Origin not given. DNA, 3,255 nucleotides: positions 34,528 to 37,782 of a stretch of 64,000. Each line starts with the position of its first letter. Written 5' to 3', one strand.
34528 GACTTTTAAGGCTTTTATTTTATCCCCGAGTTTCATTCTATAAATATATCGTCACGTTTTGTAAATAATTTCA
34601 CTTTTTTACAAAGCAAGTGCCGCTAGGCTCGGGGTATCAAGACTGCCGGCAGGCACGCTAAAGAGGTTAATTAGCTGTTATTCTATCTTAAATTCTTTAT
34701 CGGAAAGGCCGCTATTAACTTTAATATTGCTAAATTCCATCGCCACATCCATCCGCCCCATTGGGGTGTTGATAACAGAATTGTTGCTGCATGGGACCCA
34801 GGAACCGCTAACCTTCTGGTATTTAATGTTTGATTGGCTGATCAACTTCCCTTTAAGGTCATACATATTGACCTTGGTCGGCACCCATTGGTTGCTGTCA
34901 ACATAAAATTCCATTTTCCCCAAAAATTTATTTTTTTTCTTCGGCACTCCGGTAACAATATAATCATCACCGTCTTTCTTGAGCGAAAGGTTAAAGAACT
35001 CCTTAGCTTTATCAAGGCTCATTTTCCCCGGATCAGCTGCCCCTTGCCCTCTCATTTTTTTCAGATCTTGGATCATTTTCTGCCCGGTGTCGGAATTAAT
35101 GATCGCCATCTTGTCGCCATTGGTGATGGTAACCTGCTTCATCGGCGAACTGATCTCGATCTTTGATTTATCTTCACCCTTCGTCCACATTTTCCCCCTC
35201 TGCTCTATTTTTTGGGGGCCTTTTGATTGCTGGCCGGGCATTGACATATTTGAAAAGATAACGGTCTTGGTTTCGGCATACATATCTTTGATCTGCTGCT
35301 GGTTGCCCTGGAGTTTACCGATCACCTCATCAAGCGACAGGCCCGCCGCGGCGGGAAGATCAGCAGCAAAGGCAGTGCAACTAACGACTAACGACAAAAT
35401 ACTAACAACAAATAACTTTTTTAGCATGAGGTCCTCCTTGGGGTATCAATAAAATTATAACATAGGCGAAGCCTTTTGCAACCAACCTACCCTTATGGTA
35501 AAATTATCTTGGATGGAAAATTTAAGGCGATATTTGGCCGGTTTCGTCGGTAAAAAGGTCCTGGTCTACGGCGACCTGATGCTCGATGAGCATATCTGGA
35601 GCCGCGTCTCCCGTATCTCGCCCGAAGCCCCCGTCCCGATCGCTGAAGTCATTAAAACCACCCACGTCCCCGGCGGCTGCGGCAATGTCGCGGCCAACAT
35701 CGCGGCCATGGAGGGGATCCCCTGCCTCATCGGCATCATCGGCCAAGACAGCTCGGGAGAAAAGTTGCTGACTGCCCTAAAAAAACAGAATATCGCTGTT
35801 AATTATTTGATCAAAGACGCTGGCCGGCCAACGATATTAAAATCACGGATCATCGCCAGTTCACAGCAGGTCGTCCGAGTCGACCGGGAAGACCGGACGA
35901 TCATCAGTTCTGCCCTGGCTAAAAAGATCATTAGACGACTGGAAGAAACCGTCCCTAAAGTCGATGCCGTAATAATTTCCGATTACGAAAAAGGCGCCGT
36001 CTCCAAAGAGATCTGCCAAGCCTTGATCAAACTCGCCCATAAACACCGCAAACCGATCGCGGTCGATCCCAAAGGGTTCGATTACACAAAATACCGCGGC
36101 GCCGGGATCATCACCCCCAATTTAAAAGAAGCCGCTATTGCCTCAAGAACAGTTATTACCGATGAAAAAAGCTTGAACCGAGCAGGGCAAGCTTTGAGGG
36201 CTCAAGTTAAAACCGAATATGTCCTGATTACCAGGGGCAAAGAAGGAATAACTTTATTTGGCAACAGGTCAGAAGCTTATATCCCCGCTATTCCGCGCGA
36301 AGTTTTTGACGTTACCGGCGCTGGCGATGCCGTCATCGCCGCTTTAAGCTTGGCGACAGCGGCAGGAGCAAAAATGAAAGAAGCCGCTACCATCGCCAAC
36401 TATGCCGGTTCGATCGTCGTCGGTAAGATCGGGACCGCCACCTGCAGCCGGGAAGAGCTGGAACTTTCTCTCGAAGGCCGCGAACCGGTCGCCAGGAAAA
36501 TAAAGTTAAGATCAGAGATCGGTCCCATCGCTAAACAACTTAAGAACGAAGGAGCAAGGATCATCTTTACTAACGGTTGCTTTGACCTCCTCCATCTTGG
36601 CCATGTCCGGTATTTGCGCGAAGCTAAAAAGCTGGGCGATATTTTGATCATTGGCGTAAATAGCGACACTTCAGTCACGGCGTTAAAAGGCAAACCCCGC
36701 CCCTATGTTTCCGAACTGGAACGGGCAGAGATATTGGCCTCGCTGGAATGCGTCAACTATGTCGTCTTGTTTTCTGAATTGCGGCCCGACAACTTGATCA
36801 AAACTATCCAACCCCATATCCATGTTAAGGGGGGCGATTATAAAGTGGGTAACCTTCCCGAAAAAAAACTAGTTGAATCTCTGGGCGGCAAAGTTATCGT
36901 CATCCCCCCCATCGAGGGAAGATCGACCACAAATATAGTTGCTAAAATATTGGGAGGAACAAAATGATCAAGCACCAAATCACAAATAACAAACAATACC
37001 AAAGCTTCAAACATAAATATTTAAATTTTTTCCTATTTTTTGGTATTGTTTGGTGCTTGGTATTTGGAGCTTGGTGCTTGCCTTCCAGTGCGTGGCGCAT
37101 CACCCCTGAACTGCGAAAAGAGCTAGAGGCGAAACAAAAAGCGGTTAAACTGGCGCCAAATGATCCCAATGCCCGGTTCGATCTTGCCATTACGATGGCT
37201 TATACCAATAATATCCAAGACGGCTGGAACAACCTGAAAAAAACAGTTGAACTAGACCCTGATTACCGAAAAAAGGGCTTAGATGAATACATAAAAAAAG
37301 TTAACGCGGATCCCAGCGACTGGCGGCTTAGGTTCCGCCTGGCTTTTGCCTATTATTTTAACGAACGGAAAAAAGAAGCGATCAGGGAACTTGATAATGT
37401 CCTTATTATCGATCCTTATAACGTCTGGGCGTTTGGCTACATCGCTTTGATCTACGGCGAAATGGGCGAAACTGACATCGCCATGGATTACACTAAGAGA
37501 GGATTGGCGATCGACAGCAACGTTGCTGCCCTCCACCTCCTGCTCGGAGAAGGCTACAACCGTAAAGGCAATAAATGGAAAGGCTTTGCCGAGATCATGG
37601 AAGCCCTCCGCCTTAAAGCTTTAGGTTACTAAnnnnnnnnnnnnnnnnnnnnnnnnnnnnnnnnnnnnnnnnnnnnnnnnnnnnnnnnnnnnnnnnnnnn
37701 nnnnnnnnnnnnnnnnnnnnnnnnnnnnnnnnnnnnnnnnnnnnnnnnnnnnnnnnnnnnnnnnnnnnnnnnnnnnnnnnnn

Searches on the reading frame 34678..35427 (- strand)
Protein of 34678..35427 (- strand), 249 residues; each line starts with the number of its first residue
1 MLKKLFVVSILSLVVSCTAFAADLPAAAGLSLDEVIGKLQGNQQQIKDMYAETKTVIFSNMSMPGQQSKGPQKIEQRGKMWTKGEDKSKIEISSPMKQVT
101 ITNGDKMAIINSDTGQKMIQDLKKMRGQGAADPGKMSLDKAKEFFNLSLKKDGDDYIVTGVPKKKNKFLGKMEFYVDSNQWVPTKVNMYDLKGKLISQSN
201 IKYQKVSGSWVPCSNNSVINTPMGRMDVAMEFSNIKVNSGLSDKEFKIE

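Call 73: search_protein_families(library=pfam, proteins=[window:34678-35427:-], max_evalue=0.001)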
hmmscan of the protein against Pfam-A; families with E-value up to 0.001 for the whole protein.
window:34678-35427:- (249 aa): 3 families
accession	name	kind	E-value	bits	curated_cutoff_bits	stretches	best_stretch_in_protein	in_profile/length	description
PF17131.11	LolA_like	-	6.5e-10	39.4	30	1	154-247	85-178/184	Outer membrane lipoprotein-sorting protein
PF03548.22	LolA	-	2.1e-07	31.3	23.6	1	67-196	16-144/165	Outer membrane lipoprotein carrier protein LolA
PF07044.18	DUF1329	-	0.0003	20.6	23.1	1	157-206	266-319/368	Protein of unknown function (DUF1329)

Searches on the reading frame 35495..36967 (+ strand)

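Call 73: search_protein_families(library=pfam, proteins=[window:35495-36967:+], max_evalue=0.001)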
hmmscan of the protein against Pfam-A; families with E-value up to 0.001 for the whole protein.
window:35495-36967:+ (490 aa): 3 families
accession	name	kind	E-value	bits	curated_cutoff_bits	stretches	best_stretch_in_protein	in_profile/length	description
PF00294.29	PfkB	-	5.2e-45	154.5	25.8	1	21-318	3-299/302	pfkB family carbohydrate kinase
PF01467.32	CTP_transf_like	-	5.1e-18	66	21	1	358-469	1-108/133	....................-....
PF08543.17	Phos_pyr_kin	-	8.9e-07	29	27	1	203-301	120-224/246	Phosphomethylpyrimidine kinase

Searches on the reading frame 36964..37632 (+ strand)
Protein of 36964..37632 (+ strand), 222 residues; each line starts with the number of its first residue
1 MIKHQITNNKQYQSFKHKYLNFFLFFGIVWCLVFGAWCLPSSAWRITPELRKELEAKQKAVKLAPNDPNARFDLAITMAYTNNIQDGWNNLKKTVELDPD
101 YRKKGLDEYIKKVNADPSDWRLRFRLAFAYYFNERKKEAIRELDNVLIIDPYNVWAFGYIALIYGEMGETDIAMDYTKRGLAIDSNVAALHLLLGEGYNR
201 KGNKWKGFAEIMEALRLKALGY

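Call 73: search_protein_families(library=pfam, proteins=[window:36964-37632:+], max_evalue=0.001)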
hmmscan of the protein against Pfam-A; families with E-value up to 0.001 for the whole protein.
window:36964-37632:+ (222 aa): 9 families
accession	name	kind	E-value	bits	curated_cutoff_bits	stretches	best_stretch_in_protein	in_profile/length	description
PF13431.12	TPR_17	-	8.3e-11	41.7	24.4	0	58-83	3-28/34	Tetratricopeptide repeat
PF14561.12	TPR_20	-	2.2e-09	38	25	0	52-103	6-57/90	Tetratricopeptide repeat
PF13414.12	TPR_11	-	1.5e-07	31.5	26.8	0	58-77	18-37/42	TPR repeat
PF07719.23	TPR_2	-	2.6e-07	30.7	27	0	122-153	3-34/34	Tetratricopeptide repeat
PF14559.12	TPR_19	-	4.4e-07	30.6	25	0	115-150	20-55/68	Tetratricopeptide repeat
PF13428.12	TPR_14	-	3.4e-06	27.7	23.5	0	121-157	2-38/44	Tetratricopeptide repeat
PF00515.34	TPR_1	-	5.6e-06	26.4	27.8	0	155-186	2-33/34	Tetratricopeptide repeat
PF13371.12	TPR_9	-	1.3e-05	25.5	35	0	55-100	16-61/73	Tetratricopeptide repeat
PF25062.1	ARM_TT21_N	-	0.00083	19.6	40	0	113-146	20-53/222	Tetratricopeptide repeat protein 21 N-terminal ARM repeat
